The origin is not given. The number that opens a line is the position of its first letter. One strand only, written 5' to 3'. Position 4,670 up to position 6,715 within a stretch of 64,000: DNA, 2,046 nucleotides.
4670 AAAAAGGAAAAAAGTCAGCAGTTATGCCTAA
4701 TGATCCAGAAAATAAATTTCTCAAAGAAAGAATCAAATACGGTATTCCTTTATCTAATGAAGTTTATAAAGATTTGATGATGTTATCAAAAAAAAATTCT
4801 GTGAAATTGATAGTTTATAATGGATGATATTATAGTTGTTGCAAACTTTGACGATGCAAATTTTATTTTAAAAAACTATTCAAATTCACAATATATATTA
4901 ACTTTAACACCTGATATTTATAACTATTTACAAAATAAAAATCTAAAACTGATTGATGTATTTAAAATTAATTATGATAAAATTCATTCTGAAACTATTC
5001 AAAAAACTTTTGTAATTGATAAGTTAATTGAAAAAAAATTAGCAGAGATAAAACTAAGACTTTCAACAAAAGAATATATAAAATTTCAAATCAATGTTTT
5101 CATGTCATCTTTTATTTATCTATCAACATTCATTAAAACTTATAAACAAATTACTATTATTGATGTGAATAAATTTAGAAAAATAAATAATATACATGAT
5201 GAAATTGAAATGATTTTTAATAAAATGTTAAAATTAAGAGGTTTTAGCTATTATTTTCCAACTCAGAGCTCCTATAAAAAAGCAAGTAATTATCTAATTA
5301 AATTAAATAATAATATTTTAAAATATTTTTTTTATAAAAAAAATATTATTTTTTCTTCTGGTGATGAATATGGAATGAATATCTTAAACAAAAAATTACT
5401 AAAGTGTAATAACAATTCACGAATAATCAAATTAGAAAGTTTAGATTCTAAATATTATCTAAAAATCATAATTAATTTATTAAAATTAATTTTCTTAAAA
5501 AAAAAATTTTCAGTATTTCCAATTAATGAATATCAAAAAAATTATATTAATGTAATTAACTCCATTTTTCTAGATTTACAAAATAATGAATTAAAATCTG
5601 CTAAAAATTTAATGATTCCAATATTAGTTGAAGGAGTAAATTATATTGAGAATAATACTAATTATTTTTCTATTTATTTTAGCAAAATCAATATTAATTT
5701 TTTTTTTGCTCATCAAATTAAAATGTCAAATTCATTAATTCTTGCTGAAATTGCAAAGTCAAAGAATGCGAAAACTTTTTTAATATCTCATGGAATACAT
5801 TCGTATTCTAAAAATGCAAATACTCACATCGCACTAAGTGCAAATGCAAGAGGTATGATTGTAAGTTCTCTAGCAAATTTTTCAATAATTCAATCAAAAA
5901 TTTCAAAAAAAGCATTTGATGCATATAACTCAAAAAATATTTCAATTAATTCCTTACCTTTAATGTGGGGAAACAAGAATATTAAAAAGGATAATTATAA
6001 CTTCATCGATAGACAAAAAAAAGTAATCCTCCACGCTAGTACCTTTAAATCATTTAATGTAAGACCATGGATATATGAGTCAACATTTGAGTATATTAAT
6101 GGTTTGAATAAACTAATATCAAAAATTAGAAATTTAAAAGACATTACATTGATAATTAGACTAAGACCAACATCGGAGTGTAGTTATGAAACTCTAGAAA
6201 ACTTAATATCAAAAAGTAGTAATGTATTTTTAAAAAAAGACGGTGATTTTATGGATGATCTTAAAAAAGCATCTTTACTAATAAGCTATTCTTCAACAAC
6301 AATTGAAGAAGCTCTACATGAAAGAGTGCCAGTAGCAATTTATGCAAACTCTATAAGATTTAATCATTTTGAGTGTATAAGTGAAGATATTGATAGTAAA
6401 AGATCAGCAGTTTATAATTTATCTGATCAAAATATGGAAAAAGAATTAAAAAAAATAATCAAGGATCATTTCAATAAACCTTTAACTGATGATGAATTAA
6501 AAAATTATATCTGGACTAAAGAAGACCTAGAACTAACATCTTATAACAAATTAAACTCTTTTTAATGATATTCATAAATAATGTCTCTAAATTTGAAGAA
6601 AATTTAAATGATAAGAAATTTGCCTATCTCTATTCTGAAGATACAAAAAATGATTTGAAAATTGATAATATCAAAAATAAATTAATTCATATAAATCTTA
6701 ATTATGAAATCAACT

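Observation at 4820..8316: Tandem pair of orphan ~580-aa proteins with GT-B-like C-terminal halves next to the CMP-sugar genes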

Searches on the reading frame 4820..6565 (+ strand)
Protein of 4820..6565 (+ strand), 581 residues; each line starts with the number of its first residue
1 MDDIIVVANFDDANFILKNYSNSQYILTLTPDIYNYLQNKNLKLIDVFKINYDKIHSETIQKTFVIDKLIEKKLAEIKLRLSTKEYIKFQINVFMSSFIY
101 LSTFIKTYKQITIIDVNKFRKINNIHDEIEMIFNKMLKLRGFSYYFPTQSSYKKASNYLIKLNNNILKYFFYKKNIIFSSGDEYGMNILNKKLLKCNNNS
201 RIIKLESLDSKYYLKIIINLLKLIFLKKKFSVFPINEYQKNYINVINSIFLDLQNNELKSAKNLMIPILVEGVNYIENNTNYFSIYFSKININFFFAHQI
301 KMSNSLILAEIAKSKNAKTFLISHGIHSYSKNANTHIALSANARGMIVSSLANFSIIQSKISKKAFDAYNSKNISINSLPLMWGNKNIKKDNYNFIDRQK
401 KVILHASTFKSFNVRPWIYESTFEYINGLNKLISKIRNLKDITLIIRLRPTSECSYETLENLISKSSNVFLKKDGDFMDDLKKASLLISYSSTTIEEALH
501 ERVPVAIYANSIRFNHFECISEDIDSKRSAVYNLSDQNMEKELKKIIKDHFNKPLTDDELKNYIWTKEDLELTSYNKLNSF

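Call 3: search_protein_families(library=pfam, proteins=[window:4820-6565:+], max_evalue=10)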
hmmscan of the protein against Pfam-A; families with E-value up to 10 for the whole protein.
window:4820-6565:+ (581 aa): 1 family
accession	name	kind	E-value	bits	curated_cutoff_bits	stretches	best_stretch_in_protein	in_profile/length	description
PF20471.4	DUF6716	-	0.043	13.2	27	1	463-507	238-282/342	Putative glycosyltransferase (DUF6716)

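Call 4: search_protein_families(library=ncbifam, proteins=[window:4820-6565:+], max_evalue=10)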
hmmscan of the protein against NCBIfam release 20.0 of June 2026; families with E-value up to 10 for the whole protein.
window:4820-6565:+ (581 aa): 1 family
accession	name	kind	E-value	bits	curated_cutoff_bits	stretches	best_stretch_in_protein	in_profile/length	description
NF040471.1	ydgH_STM1478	equivalog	0.049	12.9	350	1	249-338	86-173/319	DUF1471 family protein YdgH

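Call 7: search_solved_structures(query=window:4820-6565:+, max_evalue=10)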
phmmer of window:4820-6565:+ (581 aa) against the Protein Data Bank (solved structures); distinct sequences matched with E-value up to 10: 0.

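Call 9: find_homologous_proteins(query=window:4820-6565:+, max_evalue=0.001)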
Query window:4820-6565:+ (581 aa): 96 proteins with E <= 0.001 among 8000 candidates.
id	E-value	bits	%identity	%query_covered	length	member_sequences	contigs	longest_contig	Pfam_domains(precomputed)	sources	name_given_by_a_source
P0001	0.0e+0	1148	93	100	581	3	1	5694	-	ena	-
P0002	3.7e-194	665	60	99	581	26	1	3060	-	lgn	-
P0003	6.2e-153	529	48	99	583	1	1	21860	-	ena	-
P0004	3.7e-131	457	50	82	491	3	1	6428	-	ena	-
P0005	7.5e-126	439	48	83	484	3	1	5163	-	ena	-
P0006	5.8e-91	324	54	55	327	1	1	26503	-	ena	-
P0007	3.6e-82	295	52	55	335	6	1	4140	-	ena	-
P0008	6.2e-68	248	35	70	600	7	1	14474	-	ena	-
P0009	1.2e-66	244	30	97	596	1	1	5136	-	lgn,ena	-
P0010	4.1e-66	242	30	96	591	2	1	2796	-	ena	-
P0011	1.7e-65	240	32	96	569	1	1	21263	-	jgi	-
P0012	3.3e-65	239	30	96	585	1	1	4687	-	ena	-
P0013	6.4e-65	238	30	96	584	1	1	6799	-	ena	-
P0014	1.1e-63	234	31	97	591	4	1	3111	-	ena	-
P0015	3.3e-62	229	33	70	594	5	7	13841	-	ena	-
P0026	8.5e-55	205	41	50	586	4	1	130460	-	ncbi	-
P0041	8.0e-42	162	24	97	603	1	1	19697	-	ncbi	-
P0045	2.2e-37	147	30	85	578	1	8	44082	-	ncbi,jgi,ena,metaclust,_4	metaclust:\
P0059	8.5e-28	116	31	45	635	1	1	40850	-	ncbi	ncbi:MAG: hypothetical protein V1682_00740 [Candidatus Omnitrophota bacterium]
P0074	1.0e-21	96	29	44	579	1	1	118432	-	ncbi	-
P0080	1.3e-19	89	35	43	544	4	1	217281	-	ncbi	-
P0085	4.2e-18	84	31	42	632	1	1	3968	PF27878.1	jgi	jgi:hypothetical protein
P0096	1.0e-4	39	34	35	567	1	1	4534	-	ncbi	-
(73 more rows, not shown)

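Call 18: search_protein_families(library=ncbifam, proteins=[P0003, P0011, P0026, P0041, P0045, P0059, P0074, P0080, P0085, P0096], max_evalue=1)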
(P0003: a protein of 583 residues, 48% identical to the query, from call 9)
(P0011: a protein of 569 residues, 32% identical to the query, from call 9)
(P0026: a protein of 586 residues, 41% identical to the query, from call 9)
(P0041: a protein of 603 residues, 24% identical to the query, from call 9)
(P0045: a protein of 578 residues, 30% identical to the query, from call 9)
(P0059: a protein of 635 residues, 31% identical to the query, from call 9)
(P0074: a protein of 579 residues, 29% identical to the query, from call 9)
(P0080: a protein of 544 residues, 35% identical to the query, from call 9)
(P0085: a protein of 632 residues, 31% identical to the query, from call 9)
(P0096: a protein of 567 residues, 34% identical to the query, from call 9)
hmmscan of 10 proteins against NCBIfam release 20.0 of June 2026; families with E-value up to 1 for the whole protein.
P0003 (583 aa): 0 families

P0011 (569 aa): 0 families

P0026 (586 aa): 0 families

P0041 (603 aa): 1 family
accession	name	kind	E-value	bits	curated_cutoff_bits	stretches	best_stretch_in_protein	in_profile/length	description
TIGR04331.1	o_ant_LIC12162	subfamily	0.27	9.9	225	1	423-507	421-508/585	LIC12162 family transferase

P0045 (578 aa): 2 families
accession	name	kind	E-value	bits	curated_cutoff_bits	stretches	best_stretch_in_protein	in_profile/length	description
TIGR04396.2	surf_polysacc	subfamily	0.00011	21.5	125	1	467-533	245-305/427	surface carbohydrate biosynthesis protein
NF046086.1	BFO_1060_trans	domain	0.002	17.3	200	1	438-541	215-317/365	BFO_1060 family glycosyltransferase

P0059 (635 aa): 1 family
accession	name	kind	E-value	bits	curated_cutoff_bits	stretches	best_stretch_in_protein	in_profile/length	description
NF046086.1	BFO_1060_trans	domain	0.00035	19.8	200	1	479-557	211-291/365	BFO_1060 family glycosyltransferase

P0074 (579 aa): 1 family
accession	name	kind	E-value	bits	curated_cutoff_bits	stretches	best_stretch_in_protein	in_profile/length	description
NF041190.2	encap_f4a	exception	0.44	11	90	0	11-49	6-45/92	family 4A encapsulin nanocompartment shell protein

P0080 (544 aa): 0 families

P0085 (632 aa): 1 family
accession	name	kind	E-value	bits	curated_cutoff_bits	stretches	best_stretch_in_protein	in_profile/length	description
NF046086.1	BFO_1060_trans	domain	0.0003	20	200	1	395-562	143-295/365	BFO_1060 family glycosyltransferase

P0096 (567 aa): 0 families

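Call 19: search_protein_families(library=pfam, proteins=[P0003, P0011, P0026, P0041, P0045, P0059, P0085, P0096], max_evalue=1)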
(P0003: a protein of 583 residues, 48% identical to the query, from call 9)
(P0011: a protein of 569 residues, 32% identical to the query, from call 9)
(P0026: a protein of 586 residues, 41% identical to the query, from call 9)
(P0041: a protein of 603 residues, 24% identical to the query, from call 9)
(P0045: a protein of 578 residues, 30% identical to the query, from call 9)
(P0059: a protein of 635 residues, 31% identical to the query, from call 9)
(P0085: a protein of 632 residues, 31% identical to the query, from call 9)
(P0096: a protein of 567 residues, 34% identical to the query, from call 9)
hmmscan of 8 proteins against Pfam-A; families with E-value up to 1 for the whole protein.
P0003 (583 aa): 1 family
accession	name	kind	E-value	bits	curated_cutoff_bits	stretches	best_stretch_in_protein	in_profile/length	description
PF20471.4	DUF6716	-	0.084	12.3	27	1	455-509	227-282/342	Putative glycosyltransferase (DUF6716)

P0011 (569 aa): 1 family
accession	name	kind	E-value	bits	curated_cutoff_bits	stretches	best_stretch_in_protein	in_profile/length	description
PF02350.25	Epimerase_2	-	0.061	12.6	30.6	1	416-511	202-300/347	UDP-N-acetylglucosamine 2-epimerase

P0026 (586 aa): 0 families

P0041 (603 aa): 0 families

P0045 (578 aa): 2 families
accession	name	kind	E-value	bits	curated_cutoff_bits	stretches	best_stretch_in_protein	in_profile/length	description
PF02350.25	Epimerase_2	-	0.1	11.9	30.6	1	480-525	254-300/347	UDP-N-acetylglucosamine 2-epimerase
PF09370.16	PEP_hydrolase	-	0.22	11.1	33.8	1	308-357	203-253/267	Phosphoenolpyruvate hydrolase-like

P0059 (635 aa): 2 families
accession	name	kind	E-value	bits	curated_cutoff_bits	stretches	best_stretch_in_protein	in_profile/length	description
PF20471.4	DUF6716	-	0.045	13.2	27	1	514-554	243-282/342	Putative glycosyltransferase (DUF6716)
PF10612.14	Spore-coat_CotZ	-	0.078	13.5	24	1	505-612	22-119/159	Spore coat protein Z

P0085 (632 aa): 2 families
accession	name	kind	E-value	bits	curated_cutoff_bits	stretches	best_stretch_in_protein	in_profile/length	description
PF20471.4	DUF6716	-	0.0068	15.9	27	1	521-554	248-281/342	Putative glycosyltransferase (DUF6716)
PF02350.25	Epimerase_2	-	0.054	12.8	30.6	1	372-554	103-282/347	UDP-N-acetylglucosamine 2-epimerase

P0096 (567 aa): 1 family
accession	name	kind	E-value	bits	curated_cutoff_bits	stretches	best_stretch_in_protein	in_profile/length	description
PF23296.1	DUF7079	-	0.02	15.7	27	1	78-147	22-90/110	Domain of unknown function (DUF7079)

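Call 26: predict_structure(alignment_id=A1)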
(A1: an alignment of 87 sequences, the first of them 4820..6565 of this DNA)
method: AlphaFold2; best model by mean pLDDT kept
length: 581 residues; sequences in the alignment: 87
mean_pLDDT: 91.3   pTM: 0.92
mean pLDDT of the five models: 91.3, 90.2, 89.0, 88.3, 87.7
residues with pLDDT >= 90: 466; 70-90: 74; 50-70: 41; < 50: 0
segments of 3 or more residues with pLDDT < 50: none
pLDDT, mean of each block of 10 residues (from residue 1): 92 95 91 96 94 96 97 96 96 96 94 94 90 85 63 76 96 95 90 89 92 94 96 84 95 92 92 93 96 95 95 96 92 95 95 95 94 89 62 77 95 91 97 97 97 94 98 94 96 93 95 90 75 95 96 93 88 70 61
secondary structure, 60 per line:
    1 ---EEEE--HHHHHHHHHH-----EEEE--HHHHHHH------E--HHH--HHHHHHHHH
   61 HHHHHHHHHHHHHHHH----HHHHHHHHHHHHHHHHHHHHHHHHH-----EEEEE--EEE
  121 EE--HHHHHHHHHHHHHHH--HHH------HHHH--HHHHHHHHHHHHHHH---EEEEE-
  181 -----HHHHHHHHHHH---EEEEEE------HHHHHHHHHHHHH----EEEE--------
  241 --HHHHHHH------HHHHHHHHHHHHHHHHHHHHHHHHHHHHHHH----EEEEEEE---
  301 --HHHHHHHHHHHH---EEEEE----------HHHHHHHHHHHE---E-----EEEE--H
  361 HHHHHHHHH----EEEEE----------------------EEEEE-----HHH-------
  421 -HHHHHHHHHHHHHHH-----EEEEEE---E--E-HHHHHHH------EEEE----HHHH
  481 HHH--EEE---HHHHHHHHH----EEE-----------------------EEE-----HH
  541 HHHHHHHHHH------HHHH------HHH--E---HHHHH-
elements in order: E4-7 H10-19 E25-28 H31-37 H52-76 H81-105 E111-115 E118-122 H125-139 H151-154 H157-171 E175-179 H186-196 E200-205 H212-224 E229-232 H243-249 H256-286 E291-297 H303-314 E318-322 H333-343 E354-357 H360-369 E374-378 E401-405 H422-436 E442-447 H456-462 E469-472 H477-483 E486-488 H492-500 E505-507 E531-533 H539-550 H557-560 H576-580

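Call 30: fold_search(model_id=the predicted structure, library=pdb)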
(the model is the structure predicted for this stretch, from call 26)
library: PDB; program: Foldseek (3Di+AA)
matches with E <= 10: 1323; with E <= 0.001: 102
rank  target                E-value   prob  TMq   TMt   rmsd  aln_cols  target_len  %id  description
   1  8xfw_B                3.5e-08  1.00  0.33  0.42   9.3       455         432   11  Crystal structure of MiCGT(M148A/V190T/S121D) in complex with UDP (released 2024-12-18)
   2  9cm8_A                5.8e-08  1.00  0.37  0.54   7.6       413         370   12  UDP-GlcNAc 2-epimerase MnaA of Paenibacillus alvei (released 2024-10-02)
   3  6vlc_B                6.1e-08  1.00  0.34  0.50   8.8       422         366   14  Crystal structure of UDP-GlcNAc 2-epimerase from Neisseria meningitidis bound to UDP-GlcNAc (released 2020-11-11)
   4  7vz6_B                7.6e-08  1.00  0.37  0.55   8.5       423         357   10  The crystal structure of Non-hydrolyzing UDPGlcNAc 2-epimerase in complex with UDP-glucose (released 2022-11-16)
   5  7vza_A                8.4e-08  1.00  0.31  0.46   8.6       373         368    9  The crystal structure of Non-hydrolyzing UDPGlcNAc 2-epimerase in complex with UDP (released 2022-11-16)
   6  3ot5_D                8.9e-08  1.00  0.36  0.53   8.4       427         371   14  2.2 Angstrom Resolution Crystal Structure of putative UDP-N-acetylglucosamine 2-epimerase from Listeria monocytogenes (released 2010-09-22)
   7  6vlc_D                1.1e-07  1.00  0.35  0.51   8.8       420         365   14  Crystal structure of UDP-GlcNAc 2-epimerase from Neisseria meningitidis bound to UDP-GlcNAc (released 2020-11-11)
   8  6vlb_B                1.1e-07  1.00  0.37  0.54   8.0       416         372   14  Crystal structure of ligand-free UDP-GlcNAc 2-epimerase from Neisseria meningitidis (released 2020-11-11)
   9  1f6d_D                1.3e-07  1.00  0.36  0.52   9.3       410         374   12  THE STRUCTURE OF UDP-N-ACETYLGLUCOSAMINE 2-EPIMERASE FROM E. COLI. (released 2000-12-13)
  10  8xfh_B                1.3e-07  1.00  0.33  0.41   9.1       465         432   10  Crystal structure of MiCGT(E152Q/V190D/S122P) in complex with UDP (released 2024-12-18)
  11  3ot5_C                1.4e-07  1.00  0.36  0.52   8.0       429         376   12  2.2 Angstrom Resolution Crystal Structure of putative UDP-N-acetylglucosamine 2-epimerase from Listeria monocytogenes (released 2010-09-22)
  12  7vz6_G                1.5e-07  1.00  0.35  0.52   8.6       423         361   10  The crystal structure of Non-hydrolyzing UDPGlcNAc 2-epimerase in complex with UDP-glucose (released 2022-11-16)
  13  1f6d_B                1.8e-07  1.00  0.37  0.54   9.5       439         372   12  THE STRUCTURE OF UDP-N-ACETYLGLUCOSAMINE 2-EPIMERASE FROM E. COLI. (released 2000-12-13)
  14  7vza_D                1.8e-07  1.00  0.31  0.46   8.6       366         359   10  The crystal structure of Non-hydrolyzing UDPGlcNAc 2-epimerase in complex with UDP (released 2022-11-16)
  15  5zlr_A                1.9e-07  1.00  0.35  0.51   8.8       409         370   12  Structure of NeuC (released 2018-05-16)
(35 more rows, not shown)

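Call 32: search_solved_structures(query=A1, max_evalue=10, show_alignments=2)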
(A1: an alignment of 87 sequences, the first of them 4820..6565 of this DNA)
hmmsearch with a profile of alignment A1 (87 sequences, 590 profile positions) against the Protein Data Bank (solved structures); distinct sequences matched with E-value up to 10: 8.
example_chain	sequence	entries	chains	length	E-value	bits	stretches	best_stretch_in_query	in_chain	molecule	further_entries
7ccc_B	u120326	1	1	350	0.0038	19.1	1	149-269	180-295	Twinfilin-1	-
3daw_B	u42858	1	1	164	0.0039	19.1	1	160-258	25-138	Twinfilin-1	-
2d8b_A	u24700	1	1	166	0.0062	18.4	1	160-256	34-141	Twinfilin-1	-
2hd7_A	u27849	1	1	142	0.0062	18.4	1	161-257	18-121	Twinfilin-1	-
6yp9_B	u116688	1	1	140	0.0064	18.4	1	161-257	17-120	Twinfilin-1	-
6rsw_B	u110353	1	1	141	0.0064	18.4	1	161-257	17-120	Twinfilin-1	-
2no2_A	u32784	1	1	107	0.47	12.2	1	18-76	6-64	Huntingtin-interacting protein 1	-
2f6u_A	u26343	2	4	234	1.7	10.4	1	101-229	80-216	(S)-3-O-Geranylgeranylglyceryl Phosphate Synthase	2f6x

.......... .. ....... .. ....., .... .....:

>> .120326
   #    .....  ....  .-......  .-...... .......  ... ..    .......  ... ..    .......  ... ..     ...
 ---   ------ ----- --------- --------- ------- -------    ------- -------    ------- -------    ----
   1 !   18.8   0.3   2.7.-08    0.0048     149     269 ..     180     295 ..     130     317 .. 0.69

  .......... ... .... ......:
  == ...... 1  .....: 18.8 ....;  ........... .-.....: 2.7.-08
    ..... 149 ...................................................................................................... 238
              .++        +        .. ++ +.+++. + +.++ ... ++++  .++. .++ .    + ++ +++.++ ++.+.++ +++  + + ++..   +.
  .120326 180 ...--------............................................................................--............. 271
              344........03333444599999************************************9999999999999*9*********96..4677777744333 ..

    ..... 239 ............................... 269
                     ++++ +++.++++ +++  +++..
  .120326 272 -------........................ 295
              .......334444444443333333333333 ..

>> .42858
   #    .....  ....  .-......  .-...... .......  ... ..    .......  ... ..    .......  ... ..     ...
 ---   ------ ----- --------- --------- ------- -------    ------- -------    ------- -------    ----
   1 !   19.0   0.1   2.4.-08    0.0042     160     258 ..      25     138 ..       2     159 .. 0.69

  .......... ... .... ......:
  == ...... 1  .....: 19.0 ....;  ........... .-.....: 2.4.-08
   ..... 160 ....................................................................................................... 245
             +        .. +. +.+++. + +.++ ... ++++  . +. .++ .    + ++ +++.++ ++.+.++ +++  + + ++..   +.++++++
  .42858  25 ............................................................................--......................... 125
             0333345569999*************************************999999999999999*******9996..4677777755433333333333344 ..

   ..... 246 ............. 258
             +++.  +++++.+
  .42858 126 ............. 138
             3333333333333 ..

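Call 35: find_encoding_contigs(protein=P0026, flank=10000, max_places=2)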
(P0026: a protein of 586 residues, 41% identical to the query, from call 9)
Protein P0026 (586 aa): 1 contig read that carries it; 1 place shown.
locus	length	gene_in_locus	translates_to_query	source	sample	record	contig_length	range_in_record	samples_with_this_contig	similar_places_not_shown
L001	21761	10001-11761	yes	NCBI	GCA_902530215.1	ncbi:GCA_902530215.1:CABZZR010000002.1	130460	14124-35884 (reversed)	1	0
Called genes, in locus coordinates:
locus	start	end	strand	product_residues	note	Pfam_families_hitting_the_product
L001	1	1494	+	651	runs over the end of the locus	-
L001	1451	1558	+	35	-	-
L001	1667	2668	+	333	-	PF00657:Lipase_GDSL (weak)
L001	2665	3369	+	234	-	PF02348:CTP_transf_3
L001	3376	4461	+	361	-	PF00155:Aminotran_1_2, PF00266:Aminotran_5 (weak), PF01053:Cys_Met_Meta_PP (weak)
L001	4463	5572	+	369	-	PF01266:DAO, PF01946:Thi4 (weak), PF13450:NAD_binding_8 (weak)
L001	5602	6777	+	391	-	PF01408:GFO_IDH_MocA, PF22725:GFO_IDH_MocA_C3, PF02894:GFO_IDH_MocA_C (weak)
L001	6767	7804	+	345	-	PF02615:Ldh_2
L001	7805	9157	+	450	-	PF00535:Glycos_transf_2, PF10111:Glyco_tranf_2_2 (weak), PF13641:Glyco_tranf_2_3 (weak), PF02348:CTP_transf_3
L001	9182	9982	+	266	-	PF00551:Formyl_trans_N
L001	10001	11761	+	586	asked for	-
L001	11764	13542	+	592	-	-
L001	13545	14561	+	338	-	PF01408:GFO_IDH_MocA, PF22725:GFO_IDH_MocA_C3, PF02894:GFO_IDH_MocA_C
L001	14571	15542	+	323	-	-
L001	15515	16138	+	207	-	PF13580:SIS_2, PF01380:SIS (faint)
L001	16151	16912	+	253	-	PF05050:Methyltransf_21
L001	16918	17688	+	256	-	PF03328:HpcH_HpaI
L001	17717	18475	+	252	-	PF02348:CTP_transf_3, PF12804:NTP_transf_3 (weak)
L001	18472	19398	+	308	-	PF00389:2-Hacid_dh, PF02826:2-Hacid_dh_C, PF00670:AdoHcyase_NAD (weak), PF07991:KARI_N, PF03446:NAD_binding_2 (faint)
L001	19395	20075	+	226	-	PF00923:TAL_FSA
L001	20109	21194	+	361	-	PF01370:Epimerase, PF02719:Polysacc_synt_2, PF04321:RmlD_sub_bind, PF16363:GDP_Man_Dehyd, PF07993:NAD_binding_4 (weak)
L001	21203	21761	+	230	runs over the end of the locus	PF00483:NTP_transferase, PF12804:NTP_transf_3 (weak)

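Call 36: find_encoding_contigs(protein=P0074, flank=10000, max_places=2)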
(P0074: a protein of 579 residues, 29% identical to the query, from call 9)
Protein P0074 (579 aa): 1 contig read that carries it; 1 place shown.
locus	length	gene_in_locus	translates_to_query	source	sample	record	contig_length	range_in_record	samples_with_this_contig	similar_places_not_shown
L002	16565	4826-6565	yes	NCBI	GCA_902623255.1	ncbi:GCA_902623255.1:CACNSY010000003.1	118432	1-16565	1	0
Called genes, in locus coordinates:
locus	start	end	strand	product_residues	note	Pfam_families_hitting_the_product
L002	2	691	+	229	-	?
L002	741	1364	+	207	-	PF00702:Hydrolase, PF06888:Put_Phosphatase (weak), PF13419:HAD_2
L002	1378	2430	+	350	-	PF00044:Gp_dh_N, PF02800:Gp_dh_C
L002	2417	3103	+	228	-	PF02348:CTP_transf_3 (weak)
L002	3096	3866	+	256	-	PF03328:HpcH_HpaI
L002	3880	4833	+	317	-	PF00389:2-Hacid_dh, PF02826:2-Hacid_dh_C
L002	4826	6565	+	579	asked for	-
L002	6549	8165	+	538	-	PF00682:HMGL-like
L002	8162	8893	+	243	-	PF02348:CTP_transf_3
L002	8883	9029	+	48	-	-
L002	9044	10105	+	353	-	PF01073:3Beta_HSD, PF01370:Epimerase, PF02719:Polysacc_synt_2, PF04321:RmlD_sub_bind (weak), PF16363:GDP_Man_Dehyd, PF07993:NAD_binding_4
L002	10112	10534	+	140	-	-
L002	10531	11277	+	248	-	PF00483:NTP_transferase, PF12804:NTP_transf_3 (weak)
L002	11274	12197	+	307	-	PF01073:3Beta_HSD (weak), PF01370:Epimerase, PF02719:Polysacc_synt_2 (weak), PF16363:GDP_Man_Dehyd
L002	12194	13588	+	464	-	PF00294:PfkB, PF08543:Phos_pyr_kin (weak), PF01467:CTP_transf_like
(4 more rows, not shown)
